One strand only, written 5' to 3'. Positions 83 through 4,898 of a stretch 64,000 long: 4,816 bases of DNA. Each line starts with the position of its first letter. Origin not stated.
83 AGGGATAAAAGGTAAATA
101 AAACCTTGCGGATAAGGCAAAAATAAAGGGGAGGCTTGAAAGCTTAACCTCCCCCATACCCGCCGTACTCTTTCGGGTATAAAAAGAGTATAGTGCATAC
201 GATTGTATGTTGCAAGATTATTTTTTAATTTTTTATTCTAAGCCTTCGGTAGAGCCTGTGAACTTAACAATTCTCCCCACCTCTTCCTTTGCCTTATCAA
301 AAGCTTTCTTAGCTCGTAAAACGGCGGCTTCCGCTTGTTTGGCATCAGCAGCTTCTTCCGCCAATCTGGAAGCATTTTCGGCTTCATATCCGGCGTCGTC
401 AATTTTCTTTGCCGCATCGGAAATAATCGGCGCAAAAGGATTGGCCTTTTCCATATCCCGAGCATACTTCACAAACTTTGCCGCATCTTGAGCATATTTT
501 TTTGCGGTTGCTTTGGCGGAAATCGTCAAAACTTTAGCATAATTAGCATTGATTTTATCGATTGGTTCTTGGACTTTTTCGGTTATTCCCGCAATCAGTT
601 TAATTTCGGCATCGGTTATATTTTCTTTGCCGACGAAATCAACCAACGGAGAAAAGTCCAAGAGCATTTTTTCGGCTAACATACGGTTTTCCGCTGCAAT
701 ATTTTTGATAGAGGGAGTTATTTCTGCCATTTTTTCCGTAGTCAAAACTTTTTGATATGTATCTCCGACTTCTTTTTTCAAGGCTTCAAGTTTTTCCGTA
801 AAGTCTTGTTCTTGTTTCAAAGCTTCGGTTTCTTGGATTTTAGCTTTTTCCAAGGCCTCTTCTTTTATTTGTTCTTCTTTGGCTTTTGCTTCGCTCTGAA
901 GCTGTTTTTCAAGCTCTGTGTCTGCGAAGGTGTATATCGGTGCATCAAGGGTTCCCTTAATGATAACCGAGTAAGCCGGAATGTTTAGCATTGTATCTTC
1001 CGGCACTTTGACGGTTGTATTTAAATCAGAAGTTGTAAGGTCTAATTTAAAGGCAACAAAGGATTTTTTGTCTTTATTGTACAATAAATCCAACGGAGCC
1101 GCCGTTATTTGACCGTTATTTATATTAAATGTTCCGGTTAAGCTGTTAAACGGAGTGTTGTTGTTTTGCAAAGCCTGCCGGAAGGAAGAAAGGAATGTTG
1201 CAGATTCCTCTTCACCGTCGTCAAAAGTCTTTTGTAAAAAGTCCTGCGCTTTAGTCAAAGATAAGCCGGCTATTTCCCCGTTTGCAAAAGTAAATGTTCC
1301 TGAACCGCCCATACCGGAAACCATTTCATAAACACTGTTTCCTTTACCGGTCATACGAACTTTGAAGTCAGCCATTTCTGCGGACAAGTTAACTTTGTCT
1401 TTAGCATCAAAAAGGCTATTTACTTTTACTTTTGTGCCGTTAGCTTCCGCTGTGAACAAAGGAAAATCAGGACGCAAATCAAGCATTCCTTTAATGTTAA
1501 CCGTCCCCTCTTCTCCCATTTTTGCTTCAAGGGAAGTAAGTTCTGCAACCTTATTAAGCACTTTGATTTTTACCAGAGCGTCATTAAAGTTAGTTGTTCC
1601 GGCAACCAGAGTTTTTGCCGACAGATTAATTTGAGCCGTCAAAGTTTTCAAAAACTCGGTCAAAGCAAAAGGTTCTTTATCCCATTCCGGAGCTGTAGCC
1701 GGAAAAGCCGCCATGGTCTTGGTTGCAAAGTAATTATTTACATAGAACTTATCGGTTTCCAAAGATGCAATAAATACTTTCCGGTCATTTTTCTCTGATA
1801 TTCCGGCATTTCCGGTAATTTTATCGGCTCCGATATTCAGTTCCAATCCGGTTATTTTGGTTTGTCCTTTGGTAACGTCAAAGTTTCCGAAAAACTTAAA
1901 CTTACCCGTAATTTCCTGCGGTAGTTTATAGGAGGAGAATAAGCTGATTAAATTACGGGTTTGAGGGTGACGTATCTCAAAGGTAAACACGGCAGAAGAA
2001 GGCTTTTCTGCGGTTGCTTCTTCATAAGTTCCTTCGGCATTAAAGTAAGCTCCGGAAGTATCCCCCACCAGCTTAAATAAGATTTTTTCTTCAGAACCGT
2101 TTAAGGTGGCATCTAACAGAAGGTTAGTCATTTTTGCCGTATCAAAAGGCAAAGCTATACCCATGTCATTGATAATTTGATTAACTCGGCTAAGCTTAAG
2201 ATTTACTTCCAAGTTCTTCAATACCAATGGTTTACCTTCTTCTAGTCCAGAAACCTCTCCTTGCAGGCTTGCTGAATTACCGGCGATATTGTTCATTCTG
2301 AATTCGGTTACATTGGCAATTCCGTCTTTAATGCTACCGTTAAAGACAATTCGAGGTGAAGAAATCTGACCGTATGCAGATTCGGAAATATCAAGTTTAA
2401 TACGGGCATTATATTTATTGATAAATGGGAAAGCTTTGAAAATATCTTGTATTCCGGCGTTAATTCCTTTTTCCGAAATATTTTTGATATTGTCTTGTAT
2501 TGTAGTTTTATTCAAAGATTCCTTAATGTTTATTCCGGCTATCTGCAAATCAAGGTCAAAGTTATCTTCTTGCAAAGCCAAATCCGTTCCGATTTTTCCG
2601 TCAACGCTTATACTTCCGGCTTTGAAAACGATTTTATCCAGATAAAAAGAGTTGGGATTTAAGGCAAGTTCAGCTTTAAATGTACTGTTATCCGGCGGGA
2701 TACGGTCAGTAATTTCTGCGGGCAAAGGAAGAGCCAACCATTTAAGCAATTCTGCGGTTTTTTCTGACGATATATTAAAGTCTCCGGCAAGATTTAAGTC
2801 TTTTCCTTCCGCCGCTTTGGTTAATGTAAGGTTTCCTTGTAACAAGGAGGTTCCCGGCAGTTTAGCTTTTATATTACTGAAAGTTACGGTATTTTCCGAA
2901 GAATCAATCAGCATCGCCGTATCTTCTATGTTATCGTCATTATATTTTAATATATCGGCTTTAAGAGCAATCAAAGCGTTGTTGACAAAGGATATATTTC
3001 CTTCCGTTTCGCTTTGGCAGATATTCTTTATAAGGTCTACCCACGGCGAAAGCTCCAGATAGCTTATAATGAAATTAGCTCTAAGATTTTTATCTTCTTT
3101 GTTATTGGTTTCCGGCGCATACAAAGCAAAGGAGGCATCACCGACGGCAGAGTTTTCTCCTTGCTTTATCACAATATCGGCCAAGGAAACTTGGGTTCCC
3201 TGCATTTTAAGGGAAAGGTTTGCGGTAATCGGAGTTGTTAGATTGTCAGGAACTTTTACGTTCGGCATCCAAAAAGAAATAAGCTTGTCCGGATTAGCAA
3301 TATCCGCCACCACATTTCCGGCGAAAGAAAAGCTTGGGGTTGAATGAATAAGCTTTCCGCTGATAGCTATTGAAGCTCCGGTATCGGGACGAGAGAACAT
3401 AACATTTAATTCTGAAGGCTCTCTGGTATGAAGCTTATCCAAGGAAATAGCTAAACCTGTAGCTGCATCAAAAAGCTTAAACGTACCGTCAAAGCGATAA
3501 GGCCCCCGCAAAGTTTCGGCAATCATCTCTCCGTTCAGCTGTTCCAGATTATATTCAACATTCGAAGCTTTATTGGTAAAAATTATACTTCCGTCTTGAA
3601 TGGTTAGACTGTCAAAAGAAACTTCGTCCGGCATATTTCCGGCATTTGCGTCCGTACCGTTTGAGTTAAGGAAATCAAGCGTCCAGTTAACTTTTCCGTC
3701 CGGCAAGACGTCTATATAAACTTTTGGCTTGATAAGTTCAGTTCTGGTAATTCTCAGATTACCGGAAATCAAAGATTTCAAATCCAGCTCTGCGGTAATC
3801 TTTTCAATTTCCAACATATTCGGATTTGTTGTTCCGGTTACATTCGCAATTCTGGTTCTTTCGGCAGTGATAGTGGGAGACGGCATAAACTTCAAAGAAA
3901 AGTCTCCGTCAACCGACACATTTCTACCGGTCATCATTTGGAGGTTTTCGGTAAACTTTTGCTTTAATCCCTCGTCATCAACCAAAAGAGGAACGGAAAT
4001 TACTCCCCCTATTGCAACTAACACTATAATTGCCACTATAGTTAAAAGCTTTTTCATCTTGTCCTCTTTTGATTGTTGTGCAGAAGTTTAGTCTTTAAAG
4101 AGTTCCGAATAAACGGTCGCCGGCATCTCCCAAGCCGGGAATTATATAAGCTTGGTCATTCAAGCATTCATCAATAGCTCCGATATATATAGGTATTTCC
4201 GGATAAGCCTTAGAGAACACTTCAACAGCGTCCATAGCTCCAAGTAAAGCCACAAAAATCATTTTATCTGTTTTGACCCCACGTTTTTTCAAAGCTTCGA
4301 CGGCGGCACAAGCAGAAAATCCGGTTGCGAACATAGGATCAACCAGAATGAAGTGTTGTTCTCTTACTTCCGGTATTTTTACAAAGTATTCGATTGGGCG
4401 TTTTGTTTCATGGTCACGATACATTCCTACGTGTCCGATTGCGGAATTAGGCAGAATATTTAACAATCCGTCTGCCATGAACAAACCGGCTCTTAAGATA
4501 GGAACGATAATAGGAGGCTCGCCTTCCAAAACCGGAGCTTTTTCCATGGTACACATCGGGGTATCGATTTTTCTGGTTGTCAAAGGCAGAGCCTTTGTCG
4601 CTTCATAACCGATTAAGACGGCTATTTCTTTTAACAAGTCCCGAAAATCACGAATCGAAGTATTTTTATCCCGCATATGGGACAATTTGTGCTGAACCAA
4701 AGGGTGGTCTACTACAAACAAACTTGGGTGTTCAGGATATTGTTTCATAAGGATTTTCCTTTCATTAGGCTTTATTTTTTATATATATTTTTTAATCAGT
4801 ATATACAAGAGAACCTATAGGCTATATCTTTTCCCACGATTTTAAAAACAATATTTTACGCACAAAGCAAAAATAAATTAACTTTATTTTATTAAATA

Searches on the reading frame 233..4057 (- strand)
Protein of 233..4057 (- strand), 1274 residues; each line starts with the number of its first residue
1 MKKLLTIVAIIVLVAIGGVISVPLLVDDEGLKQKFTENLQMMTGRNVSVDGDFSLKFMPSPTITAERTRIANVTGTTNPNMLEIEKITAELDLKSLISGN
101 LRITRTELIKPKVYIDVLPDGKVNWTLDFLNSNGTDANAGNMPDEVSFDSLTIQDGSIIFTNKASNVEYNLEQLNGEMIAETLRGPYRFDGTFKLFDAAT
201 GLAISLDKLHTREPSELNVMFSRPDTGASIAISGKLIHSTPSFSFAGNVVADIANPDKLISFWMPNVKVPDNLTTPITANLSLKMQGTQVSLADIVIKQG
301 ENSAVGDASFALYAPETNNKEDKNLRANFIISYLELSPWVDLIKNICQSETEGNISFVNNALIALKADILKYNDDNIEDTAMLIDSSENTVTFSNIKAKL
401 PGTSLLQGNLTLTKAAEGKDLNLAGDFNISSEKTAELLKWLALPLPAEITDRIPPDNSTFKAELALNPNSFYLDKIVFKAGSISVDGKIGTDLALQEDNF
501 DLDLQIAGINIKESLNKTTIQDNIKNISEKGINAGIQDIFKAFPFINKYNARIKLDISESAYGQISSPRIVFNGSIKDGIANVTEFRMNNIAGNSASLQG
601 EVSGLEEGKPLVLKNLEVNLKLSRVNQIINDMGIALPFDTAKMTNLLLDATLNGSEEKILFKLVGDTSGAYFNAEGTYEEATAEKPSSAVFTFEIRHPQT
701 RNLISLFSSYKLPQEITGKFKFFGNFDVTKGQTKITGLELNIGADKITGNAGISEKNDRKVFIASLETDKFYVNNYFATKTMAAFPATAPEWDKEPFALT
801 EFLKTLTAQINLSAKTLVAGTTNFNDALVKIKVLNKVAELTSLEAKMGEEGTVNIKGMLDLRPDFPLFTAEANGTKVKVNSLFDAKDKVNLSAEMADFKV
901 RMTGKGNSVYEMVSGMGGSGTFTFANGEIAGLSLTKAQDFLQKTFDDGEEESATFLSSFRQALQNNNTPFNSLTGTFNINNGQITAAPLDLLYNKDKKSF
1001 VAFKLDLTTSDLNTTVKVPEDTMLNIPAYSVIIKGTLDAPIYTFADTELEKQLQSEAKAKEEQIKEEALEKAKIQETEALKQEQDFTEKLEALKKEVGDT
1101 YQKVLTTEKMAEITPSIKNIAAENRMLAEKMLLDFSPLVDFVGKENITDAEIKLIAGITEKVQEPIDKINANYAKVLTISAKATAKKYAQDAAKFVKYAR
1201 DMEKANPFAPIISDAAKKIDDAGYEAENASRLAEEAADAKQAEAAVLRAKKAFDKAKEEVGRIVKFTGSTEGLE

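Call 17: search_protein_families(library=pfam, proteins=[window:233-4057:-], max_evalue=0.00001)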
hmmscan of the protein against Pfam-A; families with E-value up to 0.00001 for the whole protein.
window:233-4057:- (1274 aa): 1 family
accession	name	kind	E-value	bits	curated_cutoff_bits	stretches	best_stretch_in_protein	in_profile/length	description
PF05170.20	AsmA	-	8.8e-33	114.4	29.8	2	3-243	3-215/607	AsmA family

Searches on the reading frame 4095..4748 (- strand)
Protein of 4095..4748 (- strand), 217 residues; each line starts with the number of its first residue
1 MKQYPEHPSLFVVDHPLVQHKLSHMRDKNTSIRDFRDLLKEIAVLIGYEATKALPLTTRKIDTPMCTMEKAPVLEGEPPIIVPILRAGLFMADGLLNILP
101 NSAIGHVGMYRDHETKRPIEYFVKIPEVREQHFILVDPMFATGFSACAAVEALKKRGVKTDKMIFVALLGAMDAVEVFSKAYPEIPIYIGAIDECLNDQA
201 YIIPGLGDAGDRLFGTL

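Call 17: search_protein_families(library=pfam, proteins=[window:4095-4748:-], max_evalue=0.00001)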
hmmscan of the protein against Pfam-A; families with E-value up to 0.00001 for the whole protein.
window:4095-4748:- (217 aa): 2 families
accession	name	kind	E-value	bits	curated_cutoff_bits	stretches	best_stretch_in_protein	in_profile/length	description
PF14681.12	UPRTase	-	8.5e-69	231.6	27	1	12-216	1-206/206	Uracil phosphoribosyltransferase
PF00156.33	Pribosyltran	-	6.1e-10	39.1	26.3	1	75-172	27-127/158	Phosphoribosyl transferase domain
